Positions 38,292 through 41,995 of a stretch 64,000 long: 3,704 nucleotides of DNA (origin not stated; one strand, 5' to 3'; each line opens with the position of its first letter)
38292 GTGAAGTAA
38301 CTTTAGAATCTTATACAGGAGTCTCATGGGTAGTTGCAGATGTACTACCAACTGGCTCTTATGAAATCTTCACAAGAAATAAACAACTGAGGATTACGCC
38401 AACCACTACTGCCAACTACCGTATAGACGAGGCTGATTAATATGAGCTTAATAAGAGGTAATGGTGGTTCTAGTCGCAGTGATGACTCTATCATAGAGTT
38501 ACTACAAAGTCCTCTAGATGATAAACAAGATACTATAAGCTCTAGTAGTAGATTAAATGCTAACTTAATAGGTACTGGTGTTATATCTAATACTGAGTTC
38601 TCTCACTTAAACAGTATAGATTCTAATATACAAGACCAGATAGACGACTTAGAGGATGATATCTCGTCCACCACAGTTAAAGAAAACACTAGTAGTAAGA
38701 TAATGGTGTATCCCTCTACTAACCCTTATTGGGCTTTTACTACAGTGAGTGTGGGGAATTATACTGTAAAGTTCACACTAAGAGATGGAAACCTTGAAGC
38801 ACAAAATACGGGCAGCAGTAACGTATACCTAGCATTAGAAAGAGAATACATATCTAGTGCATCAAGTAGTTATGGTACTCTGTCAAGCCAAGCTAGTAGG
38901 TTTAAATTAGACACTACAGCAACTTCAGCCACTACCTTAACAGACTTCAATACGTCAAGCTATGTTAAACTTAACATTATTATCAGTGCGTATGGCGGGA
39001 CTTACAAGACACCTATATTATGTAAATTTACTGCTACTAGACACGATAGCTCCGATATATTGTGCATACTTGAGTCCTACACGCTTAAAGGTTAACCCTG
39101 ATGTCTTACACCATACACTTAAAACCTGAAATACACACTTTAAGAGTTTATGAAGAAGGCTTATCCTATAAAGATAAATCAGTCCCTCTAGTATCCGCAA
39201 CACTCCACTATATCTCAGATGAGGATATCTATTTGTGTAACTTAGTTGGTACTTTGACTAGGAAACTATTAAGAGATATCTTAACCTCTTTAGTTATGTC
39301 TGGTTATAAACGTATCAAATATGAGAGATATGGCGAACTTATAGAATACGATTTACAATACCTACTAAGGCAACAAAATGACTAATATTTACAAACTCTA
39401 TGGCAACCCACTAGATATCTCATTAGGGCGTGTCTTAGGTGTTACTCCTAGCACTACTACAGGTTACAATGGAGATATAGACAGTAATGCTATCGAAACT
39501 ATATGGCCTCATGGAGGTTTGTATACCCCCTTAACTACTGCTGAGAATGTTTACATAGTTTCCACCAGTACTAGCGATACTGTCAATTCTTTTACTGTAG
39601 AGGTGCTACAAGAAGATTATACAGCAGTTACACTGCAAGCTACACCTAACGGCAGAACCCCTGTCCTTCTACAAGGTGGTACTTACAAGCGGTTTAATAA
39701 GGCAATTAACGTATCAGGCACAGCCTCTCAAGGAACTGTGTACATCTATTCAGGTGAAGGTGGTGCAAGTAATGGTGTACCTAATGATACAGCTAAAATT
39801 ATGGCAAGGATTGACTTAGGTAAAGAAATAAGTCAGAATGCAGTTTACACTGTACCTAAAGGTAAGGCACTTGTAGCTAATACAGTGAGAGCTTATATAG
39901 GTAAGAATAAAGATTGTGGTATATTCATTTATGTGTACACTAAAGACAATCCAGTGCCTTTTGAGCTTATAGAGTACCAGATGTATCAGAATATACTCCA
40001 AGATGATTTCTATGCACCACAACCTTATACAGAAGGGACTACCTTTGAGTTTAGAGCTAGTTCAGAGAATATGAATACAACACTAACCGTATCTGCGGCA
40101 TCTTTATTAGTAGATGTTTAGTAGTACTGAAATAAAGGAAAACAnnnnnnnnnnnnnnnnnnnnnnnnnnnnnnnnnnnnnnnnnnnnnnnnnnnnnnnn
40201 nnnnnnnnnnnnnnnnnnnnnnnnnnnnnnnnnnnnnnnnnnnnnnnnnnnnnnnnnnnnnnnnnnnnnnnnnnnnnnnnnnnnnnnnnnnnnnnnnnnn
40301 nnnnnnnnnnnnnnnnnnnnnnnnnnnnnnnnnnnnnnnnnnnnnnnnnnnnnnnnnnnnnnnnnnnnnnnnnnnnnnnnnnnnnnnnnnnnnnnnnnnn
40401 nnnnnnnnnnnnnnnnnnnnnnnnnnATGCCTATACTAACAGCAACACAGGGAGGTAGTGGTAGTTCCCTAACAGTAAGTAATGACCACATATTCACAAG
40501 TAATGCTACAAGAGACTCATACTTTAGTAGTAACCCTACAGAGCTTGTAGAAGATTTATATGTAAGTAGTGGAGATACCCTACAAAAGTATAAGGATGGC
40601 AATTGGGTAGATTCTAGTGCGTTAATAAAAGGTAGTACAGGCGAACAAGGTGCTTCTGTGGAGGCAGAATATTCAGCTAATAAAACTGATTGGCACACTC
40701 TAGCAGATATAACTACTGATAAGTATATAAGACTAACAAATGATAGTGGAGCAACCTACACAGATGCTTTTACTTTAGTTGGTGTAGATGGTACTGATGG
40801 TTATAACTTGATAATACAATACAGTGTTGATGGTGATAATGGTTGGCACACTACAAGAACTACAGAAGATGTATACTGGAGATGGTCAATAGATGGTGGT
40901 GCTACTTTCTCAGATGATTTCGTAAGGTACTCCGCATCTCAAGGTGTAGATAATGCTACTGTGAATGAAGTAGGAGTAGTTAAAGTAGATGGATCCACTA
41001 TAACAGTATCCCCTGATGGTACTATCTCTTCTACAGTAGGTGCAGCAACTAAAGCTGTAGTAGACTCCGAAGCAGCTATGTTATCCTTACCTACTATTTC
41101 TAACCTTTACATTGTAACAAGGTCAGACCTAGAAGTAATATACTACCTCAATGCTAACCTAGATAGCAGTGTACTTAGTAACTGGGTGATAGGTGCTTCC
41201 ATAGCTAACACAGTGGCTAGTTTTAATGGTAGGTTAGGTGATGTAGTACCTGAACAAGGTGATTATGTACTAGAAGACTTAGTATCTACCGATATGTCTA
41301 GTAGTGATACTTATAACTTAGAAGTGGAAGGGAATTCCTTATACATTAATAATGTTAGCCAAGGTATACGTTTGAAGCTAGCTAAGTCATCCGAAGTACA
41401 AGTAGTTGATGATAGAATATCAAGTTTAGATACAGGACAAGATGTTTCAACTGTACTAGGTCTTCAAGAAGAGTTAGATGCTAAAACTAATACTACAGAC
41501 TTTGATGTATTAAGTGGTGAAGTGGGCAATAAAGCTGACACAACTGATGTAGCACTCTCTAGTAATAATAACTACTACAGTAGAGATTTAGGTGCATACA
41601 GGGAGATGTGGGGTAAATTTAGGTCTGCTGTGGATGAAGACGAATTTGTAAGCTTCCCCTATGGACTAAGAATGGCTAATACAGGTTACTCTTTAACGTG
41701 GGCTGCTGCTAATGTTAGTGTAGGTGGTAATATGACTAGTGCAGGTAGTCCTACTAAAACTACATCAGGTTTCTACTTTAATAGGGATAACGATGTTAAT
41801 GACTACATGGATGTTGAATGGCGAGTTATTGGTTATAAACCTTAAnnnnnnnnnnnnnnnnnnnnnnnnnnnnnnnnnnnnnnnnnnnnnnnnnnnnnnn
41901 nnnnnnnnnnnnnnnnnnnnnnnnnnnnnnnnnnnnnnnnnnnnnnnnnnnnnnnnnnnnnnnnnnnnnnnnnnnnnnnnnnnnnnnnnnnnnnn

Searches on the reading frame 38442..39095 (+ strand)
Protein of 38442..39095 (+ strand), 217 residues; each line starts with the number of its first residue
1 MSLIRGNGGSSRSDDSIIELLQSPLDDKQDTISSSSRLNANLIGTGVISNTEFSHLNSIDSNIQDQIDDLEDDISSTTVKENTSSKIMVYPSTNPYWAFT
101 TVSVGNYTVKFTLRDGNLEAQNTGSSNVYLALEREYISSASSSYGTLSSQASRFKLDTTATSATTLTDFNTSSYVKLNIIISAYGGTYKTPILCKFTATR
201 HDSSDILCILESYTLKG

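Call 38: search_protein_families(library=phrogs, max_evalue=0.001, proteins=[window:38442-39095:+])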
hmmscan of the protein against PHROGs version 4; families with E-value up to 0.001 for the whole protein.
window:38442-39095:+ (217 aa): 0 families

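Call 63: search_protein_families(library=pfam, max_evalue=1, proteins=[window:38442-39095:+])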
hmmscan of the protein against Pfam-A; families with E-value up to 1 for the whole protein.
window:38442-39095:+ (217 aa): 1 family
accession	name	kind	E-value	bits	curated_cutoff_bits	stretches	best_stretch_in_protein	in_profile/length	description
PF17210.9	SdrD_B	-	0.31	11.7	29.7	1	64-125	14-78/112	SdrD B-like domain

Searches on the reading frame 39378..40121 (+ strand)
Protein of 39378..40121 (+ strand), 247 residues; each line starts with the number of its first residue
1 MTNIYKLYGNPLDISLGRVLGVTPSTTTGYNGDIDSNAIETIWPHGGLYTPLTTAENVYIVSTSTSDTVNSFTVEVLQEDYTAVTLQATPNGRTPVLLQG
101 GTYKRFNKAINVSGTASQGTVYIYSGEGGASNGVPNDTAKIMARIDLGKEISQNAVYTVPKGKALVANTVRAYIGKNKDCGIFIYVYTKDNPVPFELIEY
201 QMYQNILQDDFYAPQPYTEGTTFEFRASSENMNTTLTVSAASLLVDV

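Call 30: find_related_loci(query=window:39378-40121:+, collection=viral_contigs, flank=10000)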
Query window:39378-40121:+ (247 aa) in viral_contigs; peptide patterns used: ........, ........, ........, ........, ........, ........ (x = any residue, [..] = any of these).
8 stretches matched a pattern, but none encodes a relative of the query by tblastn (E <= 1e-3).

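Call 38: search_protein_families(library=phrogs, max_evalue=0.001, proteins=[window:39378-40121:+])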
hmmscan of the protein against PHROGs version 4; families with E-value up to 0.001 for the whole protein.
window:39378-40121:+ (247 aa): 1 family
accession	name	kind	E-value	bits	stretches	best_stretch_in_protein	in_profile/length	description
phrog_8198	-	unknown function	7e-19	69.1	1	12-246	41-261/262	-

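Call 63: search_protein_families(library=pfam, max_evalue=1, proteins=[window:39378-40121:+])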
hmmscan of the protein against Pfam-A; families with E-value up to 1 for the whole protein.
window:39378-40121:+ (247 aa): 0 families

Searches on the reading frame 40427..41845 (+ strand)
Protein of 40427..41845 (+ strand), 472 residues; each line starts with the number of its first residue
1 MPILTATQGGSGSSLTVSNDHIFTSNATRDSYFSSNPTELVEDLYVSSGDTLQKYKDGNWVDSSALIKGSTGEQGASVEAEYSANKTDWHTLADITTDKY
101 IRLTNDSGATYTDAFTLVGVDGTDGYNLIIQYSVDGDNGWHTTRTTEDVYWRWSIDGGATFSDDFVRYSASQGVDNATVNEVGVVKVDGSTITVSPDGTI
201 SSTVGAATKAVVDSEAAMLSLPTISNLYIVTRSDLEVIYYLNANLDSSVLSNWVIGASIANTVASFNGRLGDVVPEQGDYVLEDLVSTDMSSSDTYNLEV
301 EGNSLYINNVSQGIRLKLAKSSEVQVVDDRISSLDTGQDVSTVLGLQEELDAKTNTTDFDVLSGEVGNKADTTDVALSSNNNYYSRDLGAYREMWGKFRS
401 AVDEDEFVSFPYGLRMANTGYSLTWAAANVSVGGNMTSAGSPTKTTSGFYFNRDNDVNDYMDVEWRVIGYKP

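Call 10: search_protein_families(library=pfam, proteins=[window:40427-41845:+])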
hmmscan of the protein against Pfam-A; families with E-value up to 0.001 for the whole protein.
window:40427-41845:+ (472 aa): 0 families

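Call 11: search_dna_similar(query=window:40427-41845:+, collection=phages, mode=protein, max_rows=15)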
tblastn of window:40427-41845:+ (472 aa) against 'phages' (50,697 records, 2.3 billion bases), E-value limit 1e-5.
Records with a match: 15; places in all: 16; records where one place covers at least 80% of the query: 0.
Best place of each record, by identity: <60% 15.
By first word of the organism name: Pseudomonas 5; Aeromonas 4; Vibrio 3; Erwinia 3.
By host as written in the record: Pseudomonas putida KT2440 and Paw85 5; Erwinia amylovora 2; Aeromonas hydrophila 2; Vibrio parahaemolyticus TA01 1; Aeromonas hydrophila BIOTECH 10089 1; - 1; Vibrio parahaemolyticus 1; Erwinia amylovora ATCC 29780 1; and 1 more.
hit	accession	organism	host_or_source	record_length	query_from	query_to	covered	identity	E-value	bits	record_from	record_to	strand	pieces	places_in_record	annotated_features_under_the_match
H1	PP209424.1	Vibrio phage EniLVp02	Vibrio parahaemolyticus TA01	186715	12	294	49%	33.8%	6e-11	129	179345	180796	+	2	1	hypothetical protein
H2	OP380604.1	Aeromonas phage avDM12-TAAL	Aeromonas hydrophila BIOTECH 10089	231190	15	183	36%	34.4%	3e-11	72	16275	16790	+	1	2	hypothetical protein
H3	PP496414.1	Pseudomonas phage vB_PpuM-KoPa-4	Pseudomonas putida KT2440 and Paw85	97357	189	335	31%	34.7%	5e-16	87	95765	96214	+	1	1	hypothetical protein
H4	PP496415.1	Pseudomonas phage vB_PpuM-NoPa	Pseudomonas putida KT2440 and Paw85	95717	189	335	31%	34.0%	7e-16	87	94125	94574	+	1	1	hypothetical protein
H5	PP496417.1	Pseudomonas phage vB_PpuM-Roomu-2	Pseudomonas putida KT2440 and Paw85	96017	189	335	31%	34.0%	8e-16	87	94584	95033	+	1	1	hypothetical protein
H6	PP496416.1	Pseudomonas phage vB_PpuM-Kassivere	Pseudomonas putida KT2440 and Paw85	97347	189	335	31%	34.0%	9e-16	86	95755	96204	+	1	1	hypothetical protein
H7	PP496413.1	Pseudomonas phage vB_PpuM-Amme-3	Pseudomonas putida KT2440 and Paw85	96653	189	335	31%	34.0%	9e-16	86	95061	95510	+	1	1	hypothetical protein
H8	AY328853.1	Vibrio phage VP16C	-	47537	174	280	23%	38.6%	4e-7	59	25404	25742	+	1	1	orf29C: hypothetical protein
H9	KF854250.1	Vibrio phage VP_EVC_2013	Vibrio parahaemolyticus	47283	174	280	23%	38.6%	4e-7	59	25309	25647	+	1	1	record has no annotation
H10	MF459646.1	Erwinia phage vB_EamM_RisingSun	Erwinia amylovora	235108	196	288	20%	41.5%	2e-9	66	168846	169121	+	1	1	putative carbohydrate binding protein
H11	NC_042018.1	Erwinia phage vB_EamM_RisingSun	Erwinia amylovora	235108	196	288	20%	41.5%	2e-9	66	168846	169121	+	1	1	putative carbohydrate binding protein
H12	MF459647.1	Erwinia phage vB_EamM_Joad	Erwinia amylovora ATCC 29780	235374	196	288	20%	41.5%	2e-9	66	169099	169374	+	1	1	putative carbohydrate binding protein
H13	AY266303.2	Aeromonas phage Aeh1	Aeromonas hydrophila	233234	212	329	25%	31.7%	3e-6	56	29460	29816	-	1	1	hypothetical protein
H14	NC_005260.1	Aeromonas phage Aeh1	Aeromonas hydrophila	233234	212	329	25%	31.7%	3e-6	56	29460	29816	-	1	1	hypothetical protein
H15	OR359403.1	Aeromonas phage 1233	Aeromonas sp.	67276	204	280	16%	43.0%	4e-7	59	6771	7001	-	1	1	hypothetical protein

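Call 78: search_protein_families(library=phrogs, max_evalue=0.001, proteins=[window:40427-41845:+])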
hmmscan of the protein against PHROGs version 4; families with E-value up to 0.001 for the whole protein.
window:40427-41845:+ (472 aa): 2 families
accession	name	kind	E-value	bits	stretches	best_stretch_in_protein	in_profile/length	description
phrog_16348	-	unknown function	6.5e-14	52.2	1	206-288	136-219/818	-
phrog_2824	-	head and packaging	7.7e-05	21.8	1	204-279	800-878/1151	virion structural protein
